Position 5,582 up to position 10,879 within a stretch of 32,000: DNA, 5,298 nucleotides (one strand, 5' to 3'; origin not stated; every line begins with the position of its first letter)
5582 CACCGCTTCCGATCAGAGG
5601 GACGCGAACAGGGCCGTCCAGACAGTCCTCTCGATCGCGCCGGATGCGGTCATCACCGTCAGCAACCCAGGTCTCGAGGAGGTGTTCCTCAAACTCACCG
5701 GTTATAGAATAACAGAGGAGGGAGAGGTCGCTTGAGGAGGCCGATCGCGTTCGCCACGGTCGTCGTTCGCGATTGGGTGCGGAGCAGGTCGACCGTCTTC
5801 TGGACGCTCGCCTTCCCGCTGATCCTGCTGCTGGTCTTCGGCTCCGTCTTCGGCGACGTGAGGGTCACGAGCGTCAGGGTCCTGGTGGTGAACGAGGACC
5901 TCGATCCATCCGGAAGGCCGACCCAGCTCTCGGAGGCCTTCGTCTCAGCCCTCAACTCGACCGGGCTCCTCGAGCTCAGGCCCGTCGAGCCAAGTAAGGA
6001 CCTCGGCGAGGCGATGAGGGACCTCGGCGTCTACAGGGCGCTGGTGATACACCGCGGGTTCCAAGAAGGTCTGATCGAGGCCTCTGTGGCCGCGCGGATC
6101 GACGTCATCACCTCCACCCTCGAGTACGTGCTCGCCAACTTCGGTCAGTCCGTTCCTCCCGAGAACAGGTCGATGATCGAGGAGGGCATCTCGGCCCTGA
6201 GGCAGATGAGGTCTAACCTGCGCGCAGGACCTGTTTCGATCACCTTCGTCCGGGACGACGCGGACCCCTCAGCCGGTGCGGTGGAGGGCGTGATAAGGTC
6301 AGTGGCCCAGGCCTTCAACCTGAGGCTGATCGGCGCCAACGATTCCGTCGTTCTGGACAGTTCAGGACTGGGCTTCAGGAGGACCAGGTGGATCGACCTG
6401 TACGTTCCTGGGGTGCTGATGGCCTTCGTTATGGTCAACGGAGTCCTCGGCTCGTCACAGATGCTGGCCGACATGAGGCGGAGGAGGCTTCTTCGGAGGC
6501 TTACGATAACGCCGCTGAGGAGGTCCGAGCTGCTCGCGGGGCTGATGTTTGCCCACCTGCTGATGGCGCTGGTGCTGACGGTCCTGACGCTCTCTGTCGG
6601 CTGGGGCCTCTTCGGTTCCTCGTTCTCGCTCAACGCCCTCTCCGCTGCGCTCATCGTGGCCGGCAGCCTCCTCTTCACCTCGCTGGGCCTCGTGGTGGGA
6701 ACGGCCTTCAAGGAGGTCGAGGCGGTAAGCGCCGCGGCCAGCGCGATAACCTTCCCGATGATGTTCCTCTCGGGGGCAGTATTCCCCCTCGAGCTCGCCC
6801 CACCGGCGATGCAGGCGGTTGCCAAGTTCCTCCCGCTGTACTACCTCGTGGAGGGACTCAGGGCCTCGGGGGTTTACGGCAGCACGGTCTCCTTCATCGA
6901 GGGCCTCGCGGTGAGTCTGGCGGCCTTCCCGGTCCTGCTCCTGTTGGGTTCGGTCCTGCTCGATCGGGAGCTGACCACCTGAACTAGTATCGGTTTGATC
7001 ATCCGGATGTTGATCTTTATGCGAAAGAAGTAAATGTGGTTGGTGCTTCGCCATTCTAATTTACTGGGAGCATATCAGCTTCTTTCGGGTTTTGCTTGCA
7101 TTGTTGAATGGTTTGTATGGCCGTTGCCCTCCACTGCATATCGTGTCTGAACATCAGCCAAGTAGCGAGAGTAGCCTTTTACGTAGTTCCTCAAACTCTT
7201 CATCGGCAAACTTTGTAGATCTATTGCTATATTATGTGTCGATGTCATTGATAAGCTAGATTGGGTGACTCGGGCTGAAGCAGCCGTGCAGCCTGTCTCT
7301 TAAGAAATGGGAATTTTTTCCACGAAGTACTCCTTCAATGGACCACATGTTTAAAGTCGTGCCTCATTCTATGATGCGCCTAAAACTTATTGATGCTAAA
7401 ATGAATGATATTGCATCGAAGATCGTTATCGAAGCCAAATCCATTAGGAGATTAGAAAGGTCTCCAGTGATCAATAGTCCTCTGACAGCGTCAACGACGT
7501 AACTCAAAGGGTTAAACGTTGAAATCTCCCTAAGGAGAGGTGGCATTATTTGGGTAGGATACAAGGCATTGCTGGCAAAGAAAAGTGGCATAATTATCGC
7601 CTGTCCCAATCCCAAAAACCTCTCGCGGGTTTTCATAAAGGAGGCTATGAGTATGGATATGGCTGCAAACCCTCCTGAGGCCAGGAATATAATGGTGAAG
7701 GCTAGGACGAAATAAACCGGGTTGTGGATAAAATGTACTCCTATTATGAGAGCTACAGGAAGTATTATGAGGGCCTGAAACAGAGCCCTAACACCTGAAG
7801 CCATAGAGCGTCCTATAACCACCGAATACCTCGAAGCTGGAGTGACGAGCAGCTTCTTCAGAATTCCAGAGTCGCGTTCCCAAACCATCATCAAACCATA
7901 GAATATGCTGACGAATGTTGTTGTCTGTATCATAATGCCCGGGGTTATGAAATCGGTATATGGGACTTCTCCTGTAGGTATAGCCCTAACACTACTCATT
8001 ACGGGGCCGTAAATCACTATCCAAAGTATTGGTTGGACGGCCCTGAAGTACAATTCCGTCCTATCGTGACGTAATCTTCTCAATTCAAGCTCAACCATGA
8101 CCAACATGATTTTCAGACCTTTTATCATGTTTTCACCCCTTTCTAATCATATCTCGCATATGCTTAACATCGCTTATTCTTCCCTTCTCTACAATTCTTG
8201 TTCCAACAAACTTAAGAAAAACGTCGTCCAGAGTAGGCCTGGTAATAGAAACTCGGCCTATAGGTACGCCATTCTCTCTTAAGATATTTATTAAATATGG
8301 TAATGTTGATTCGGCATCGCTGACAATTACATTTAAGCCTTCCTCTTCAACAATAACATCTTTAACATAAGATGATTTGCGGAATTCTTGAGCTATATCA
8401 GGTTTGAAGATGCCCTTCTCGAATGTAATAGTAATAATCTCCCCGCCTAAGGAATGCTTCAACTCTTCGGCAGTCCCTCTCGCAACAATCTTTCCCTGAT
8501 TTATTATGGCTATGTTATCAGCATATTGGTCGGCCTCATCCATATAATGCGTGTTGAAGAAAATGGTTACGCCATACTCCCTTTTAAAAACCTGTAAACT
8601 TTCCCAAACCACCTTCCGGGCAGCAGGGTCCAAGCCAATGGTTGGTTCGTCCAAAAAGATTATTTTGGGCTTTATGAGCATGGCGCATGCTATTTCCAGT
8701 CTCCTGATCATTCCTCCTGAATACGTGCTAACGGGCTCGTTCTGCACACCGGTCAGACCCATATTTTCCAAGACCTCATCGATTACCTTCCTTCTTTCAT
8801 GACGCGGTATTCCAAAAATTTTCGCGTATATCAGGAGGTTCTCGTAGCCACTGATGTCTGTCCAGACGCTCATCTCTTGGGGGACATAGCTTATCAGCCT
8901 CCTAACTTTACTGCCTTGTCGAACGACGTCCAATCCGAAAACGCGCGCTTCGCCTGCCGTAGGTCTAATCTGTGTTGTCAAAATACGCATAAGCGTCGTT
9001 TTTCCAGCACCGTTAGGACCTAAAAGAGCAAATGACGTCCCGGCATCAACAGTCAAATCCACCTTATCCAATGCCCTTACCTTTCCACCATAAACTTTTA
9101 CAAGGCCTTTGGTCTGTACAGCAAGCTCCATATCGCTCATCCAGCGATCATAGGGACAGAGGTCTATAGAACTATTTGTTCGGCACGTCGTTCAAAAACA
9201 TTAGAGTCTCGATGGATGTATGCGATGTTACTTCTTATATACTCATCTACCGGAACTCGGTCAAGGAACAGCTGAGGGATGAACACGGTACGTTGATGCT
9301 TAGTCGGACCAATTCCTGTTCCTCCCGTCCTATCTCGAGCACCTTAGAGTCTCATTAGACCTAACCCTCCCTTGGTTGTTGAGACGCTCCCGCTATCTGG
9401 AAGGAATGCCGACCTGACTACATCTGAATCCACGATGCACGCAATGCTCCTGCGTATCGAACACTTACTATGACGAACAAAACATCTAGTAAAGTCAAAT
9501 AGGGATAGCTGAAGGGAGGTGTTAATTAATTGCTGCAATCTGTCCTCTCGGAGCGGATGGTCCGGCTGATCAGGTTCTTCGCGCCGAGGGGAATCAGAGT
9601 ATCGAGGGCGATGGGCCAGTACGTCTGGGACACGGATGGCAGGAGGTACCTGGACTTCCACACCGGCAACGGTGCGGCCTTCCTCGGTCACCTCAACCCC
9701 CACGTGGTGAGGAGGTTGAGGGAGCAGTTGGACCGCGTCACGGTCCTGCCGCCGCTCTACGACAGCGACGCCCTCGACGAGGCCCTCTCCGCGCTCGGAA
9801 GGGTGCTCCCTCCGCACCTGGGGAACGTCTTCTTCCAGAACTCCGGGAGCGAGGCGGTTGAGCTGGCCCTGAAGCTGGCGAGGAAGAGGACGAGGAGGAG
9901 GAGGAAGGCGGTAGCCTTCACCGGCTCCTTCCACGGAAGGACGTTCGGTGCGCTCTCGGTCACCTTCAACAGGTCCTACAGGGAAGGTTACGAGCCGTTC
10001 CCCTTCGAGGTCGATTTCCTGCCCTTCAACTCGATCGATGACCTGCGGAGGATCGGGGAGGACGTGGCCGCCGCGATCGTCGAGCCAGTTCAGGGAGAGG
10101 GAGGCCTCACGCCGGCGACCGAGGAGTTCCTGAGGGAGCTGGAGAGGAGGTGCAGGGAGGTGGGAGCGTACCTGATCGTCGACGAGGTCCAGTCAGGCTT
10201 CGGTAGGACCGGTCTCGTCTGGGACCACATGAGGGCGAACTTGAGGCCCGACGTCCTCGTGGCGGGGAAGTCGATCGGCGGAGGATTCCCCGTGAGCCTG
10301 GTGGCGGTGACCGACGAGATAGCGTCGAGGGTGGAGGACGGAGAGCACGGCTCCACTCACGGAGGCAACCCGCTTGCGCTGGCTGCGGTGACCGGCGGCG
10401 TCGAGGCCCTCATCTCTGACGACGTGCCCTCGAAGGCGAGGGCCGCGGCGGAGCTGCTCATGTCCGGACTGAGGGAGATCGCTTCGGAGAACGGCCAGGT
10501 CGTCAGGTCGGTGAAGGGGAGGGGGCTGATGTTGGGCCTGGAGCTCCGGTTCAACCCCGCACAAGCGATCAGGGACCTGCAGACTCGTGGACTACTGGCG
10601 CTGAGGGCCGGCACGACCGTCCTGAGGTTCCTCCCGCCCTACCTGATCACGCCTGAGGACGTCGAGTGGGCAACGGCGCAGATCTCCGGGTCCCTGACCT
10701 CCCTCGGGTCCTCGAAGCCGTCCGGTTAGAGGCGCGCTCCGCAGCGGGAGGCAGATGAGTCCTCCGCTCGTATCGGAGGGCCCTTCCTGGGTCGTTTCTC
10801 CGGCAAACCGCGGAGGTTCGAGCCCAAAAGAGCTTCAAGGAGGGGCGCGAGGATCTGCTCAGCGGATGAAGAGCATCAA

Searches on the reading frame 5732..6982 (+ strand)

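Call 74: search_protein_families(library=pfam, proteins=[window:5732-6982:+], max_evalue=0.001)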
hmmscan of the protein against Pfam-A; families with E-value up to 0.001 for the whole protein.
window:5732-6982:+ (416 aa): 3 families
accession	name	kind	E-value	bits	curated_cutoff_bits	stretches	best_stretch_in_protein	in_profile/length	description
PF12698.13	ABC2_membrane_3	-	9.9e-38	130.5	31.6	1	19-406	1-345/347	ABC-2 family transporter protein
PF01061.29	ABC2_membrane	-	3.9e-27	95.6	26.9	1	217-378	51-208/211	ABC-2 type transporter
PF12679.13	ABC2_membrane_2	-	5.3e-06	26.3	27.2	1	13-412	9-280/283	ABC-2 family transporter protein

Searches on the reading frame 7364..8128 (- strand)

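Call 74: search_protein_families(library=pfam, proteins=[window:7364-8128:-], max_evalue=0.001)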
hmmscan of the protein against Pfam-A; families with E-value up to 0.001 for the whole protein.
window:7364-8128:- (254 aa): 3 families
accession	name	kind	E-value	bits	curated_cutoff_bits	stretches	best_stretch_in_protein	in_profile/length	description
PF01061.29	ABC2_membrane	-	2.1e-29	103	26.9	1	11-218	6-209/211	ABC-2 type transporter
PF12698.13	ABC2_membrane_3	-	2.8e-18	66.6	31.6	1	56-246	159-346/347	ABC-2 family transporter protein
PF12679.13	ABC2_membrane_2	-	2.1e-06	27.7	27.2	1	82-242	91-275/283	ABC-2 family transporter protein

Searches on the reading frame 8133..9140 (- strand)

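Call 74: search_protein_families(library=pfam, proteins=[window:8133-9140:-], max_evalue=0.001)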
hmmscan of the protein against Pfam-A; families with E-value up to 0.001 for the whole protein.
window:8133-9140:- (335 aa): 3 families
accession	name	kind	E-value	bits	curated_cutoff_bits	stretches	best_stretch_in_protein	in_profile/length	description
PF00005.33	ABC_tran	-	8.4e-32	111.1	25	1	24-167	1-136/137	ABC transporter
PF13732.12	DrrA1-3_C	-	9.1e-12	46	27.4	1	222-312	1-81/81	ATP-binding protein DrrA1-3-like, C-terminal domain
PF13304.12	AAA_21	-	1.5e-10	42.1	27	1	132-198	230-298/304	AAA domain, putative AbiEii toxin, Type IV TA system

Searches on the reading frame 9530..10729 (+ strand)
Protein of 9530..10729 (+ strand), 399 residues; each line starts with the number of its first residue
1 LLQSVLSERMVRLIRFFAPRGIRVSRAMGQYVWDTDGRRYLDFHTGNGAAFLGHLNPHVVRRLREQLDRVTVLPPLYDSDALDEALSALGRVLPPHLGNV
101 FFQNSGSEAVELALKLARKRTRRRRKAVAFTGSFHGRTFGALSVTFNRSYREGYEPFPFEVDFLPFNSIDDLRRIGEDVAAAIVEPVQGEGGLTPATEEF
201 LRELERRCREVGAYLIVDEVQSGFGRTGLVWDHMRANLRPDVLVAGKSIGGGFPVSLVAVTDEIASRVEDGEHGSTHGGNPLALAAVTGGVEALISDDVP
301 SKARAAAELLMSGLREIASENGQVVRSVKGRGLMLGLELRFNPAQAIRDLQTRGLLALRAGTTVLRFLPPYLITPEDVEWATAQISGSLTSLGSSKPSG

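Call 74: search_protein_families(library=pfam, proteins=[window:9530-10729:+], max_evalue=0.001)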
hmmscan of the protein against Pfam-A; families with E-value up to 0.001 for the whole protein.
window:9530-10729:+ (399 aa): 1 family
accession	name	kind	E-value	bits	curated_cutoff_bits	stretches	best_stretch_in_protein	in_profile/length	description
PF00202.27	Aminotran_3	-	2e-97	326.9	30.5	1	22-386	11-400/403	Aminotransferase class-III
